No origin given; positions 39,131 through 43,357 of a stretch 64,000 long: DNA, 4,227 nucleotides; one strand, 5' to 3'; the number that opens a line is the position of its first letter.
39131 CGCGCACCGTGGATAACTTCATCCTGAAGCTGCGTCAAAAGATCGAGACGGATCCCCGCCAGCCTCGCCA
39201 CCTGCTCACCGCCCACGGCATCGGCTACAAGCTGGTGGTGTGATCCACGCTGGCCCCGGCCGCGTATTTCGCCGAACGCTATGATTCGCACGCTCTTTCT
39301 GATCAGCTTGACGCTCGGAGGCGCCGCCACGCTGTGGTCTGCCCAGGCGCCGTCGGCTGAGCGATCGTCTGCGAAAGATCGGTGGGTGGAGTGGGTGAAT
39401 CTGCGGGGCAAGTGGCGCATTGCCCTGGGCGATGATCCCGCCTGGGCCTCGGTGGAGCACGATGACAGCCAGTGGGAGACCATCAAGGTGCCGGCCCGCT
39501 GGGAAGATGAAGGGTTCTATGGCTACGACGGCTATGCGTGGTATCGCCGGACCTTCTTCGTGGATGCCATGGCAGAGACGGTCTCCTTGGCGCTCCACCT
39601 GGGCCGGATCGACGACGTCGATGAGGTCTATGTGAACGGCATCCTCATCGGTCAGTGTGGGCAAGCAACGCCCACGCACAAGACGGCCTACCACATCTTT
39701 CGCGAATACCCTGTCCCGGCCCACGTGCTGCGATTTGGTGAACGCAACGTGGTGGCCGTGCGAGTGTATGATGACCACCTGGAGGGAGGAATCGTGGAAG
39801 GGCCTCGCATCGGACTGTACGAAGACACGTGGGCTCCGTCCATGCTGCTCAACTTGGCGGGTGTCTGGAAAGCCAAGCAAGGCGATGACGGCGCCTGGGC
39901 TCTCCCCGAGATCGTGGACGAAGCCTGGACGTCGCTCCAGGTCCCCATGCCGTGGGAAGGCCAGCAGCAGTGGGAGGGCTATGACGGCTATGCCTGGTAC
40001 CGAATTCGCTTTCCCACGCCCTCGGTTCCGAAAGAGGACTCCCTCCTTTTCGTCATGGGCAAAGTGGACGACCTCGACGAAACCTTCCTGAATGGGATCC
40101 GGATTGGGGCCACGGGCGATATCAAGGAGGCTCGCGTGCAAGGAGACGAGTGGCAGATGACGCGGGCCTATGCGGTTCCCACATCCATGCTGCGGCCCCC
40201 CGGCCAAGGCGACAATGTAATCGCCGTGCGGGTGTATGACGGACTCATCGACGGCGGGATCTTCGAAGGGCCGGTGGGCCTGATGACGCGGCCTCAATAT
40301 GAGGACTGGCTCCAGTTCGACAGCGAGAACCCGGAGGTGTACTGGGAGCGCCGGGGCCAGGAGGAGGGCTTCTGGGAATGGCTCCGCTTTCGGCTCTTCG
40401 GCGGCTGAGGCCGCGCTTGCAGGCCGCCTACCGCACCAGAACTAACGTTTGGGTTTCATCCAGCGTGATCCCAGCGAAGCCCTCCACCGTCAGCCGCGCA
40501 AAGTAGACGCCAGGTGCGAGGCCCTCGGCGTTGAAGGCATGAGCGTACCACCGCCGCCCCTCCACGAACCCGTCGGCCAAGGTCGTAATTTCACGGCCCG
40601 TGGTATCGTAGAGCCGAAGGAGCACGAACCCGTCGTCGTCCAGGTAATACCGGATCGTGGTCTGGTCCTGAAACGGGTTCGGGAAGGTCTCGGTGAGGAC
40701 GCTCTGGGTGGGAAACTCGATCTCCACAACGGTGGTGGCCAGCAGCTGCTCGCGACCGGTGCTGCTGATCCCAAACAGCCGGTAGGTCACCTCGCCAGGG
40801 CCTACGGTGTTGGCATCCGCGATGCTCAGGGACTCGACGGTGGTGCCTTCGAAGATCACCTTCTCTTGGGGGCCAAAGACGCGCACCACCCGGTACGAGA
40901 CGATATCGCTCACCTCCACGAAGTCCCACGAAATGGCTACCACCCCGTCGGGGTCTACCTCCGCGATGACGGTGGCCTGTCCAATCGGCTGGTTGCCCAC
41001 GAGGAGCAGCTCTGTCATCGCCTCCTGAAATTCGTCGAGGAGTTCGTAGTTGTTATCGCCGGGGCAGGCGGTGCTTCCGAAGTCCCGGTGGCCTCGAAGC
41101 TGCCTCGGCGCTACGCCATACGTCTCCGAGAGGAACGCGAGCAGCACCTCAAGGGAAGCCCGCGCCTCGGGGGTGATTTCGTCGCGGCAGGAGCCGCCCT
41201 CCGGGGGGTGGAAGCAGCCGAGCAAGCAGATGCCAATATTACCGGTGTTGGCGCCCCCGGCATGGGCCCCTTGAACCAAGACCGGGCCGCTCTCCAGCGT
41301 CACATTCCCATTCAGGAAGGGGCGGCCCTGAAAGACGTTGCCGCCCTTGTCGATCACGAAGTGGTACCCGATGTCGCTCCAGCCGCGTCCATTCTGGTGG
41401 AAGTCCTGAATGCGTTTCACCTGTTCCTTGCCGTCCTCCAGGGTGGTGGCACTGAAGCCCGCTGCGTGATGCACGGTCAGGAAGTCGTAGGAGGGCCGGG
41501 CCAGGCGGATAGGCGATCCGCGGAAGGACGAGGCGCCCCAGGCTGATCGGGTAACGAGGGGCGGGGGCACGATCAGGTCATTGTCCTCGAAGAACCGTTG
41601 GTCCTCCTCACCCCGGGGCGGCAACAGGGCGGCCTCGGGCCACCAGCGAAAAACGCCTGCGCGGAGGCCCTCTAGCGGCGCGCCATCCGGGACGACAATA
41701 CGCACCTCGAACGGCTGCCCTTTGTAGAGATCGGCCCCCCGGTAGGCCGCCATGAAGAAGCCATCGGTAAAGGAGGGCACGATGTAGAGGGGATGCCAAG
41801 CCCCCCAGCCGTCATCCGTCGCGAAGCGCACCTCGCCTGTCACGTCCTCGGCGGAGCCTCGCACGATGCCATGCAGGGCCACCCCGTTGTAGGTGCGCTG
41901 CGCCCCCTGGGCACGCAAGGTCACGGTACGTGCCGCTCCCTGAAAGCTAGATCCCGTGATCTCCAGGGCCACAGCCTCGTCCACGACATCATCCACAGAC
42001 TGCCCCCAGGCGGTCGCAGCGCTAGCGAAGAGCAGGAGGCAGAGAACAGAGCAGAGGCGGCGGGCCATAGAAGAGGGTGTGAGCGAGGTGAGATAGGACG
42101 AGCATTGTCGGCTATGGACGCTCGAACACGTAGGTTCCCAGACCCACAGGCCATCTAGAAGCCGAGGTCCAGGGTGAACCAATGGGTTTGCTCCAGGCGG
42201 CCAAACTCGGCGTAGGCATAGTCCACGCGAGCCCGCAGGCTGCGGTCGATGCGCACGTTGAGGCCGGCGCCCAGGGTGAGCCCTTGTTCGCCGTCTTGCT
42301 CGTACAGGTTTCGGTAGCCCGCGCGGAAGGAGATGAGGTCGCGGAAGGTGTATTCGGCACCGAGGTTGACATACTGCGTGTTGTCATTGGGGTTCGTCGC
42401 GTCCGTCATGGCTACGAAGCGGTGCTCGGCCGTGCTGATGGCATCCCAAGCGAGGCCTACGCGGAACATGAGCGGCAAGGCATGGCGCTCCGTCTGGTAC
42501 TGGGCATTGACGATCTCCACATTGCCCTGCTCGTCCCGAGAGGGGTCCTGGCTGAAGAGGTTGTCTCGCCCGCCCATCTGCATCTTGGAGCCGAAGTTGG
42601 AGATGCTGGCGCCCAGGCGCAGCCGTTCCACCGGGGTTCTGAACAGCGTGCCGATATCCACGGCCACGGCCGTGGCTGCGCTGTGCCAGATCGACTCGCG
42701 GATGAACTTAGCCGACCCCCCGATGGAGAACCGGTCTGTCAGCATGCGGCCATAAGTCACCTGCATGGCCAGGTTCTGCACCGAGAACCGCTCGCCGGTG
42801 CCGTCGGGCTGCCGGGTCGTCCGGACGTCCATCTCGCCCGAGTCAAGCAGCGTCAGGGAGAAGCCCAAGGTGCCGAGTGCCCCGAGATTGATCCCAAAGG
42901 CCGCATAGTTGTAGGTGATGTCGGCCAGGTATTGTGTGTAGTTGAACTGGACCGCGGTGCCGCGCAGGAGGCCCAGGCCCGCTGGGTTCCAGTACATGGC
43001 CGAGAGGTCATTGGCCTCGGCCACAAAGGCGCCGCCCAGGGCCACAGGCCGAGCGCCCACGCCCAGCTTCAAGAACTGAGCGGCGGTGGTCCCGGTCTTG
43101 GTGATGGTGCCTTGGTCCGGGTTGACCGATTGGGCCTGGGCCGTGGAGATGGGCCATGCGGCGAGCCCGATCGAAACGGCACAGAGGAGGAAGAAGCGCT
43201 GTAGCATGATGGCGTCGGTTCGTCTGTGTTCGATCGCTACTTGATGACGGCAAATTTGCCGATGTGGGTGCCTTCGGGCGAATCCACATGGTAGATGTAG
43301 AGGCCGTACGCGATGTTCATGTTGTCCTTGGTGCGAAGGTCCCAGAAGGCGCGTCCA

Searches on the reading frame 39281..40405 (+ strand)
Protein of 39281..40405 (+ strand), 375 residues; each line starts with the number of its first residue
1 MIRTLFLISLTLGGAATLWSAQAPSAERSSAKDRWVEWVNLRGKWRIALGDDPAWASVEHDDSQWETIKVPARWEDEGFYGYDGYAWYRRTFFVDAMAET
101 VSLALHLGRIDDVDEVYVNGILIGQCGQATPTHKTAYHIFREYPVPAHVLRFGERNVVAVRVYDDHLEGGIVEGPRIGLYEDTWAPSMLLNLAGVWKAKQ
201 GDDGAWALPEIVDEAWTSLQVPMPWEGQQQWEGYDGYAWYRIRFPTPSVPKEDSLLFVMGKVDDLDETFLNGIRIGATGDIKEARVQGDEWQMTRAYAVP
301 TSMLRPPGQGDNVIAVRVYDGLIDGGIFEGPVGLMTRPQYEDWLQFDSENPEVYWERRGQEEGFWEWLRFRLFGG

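Call 22: search_protein_families(library=pfam, proteins=[window:39281-40405:+], max_evalue=0.001)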
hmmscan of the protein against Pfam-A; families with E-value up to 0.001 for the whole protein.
window:39281-40405:+ (375 aa): 4 families
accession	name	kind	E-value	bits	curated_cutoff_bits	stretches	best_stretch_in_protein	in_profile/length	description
PF13364.12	BetaGal_ABD2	-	2e-09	38.6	23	1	53-162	5-106/112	Beta-galactosidase second all-beta domain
PF02837.24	Glyco_hydro_2_N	-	4e-09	37.1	28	1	41-162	4-133/169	Glycosyl hydrolases family 2, sugar binding domain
PF21467.3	BetaGal_gal-bd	-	1.3e-05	25.7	27.3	0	85-149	1-56/62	Beta-galactosidase, galactose-binding domain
PF22666.2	Glyco_hydro_2_N2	-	4.8e-05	23.9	27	0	86-126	50-91/167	Glycosyl hydrolase 2 galactose-binding domain-like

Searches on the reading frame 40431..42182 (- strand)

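Call 21: search_protein_families(library=pfam, proteins=[window:40431-42182:-], max_evalue=0.001)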
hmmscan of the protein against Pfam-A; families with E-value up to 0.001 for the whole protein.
window:40431-42182:- (584 aa): 2 families
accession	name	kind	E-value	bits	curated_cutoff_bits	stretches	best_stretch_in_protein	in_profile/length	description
PF01510.30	Amidase_2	-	2.4e-16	60.7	26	1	232-376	5-131/131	N-acetylmuramoyl-L-alanine amidase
PF18962.6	Por_Secre_tail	-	0.00099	19.8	27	0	500-566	2-64/75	Secretion system C-terminal sorting domain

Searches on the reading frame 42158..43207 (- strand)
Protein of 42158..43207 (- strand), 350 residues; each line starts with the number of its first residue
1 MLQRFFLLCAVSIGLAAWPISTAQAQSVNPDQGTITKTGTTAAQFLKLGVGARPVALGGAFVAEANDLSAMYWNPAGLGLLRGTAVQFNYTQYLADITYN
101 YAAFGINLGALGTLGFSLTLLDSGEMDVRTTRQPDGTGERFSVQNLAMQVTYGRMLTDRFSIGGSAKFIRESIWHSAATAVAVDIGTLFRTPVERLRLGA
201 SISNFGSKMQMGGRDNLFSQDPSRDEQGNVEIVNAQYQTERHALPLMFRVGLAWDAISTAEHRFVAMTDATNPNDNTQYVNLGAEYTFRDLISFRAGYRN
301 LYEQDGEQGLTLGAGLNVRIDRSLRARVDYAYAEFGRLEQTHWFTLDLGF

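Call 21: search_protein_families(library=pfam, proteins=[window:42158-43207:-], max_evalue=0.001)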
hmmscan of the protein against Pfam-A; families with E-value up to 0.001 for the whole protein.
window:42158-43207:- (350 aa): 4 families
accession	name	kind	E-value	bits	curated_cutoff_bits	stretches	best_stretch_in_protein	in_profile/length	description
PF19572.5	PorV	-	1.4e-09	38.3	27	1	37-211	7-198/243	Type IX secretion system protein PorV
PF03349.22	Toluene_X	-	3.7e-05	22.8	29.7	0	55-108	25-77/421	Outer membrane protein transport protein (OMPP1/FadL/TodX)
PF03687.19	UPF0164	-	0.00011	21.5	21.4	1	37-149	35-144/325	Uncharacterised protein family (UPF0164)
PF13505.12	OMP_b-brl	-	0.00041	21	28.7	1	198-339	24-163/175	Outer membrane protein beta-barrel domain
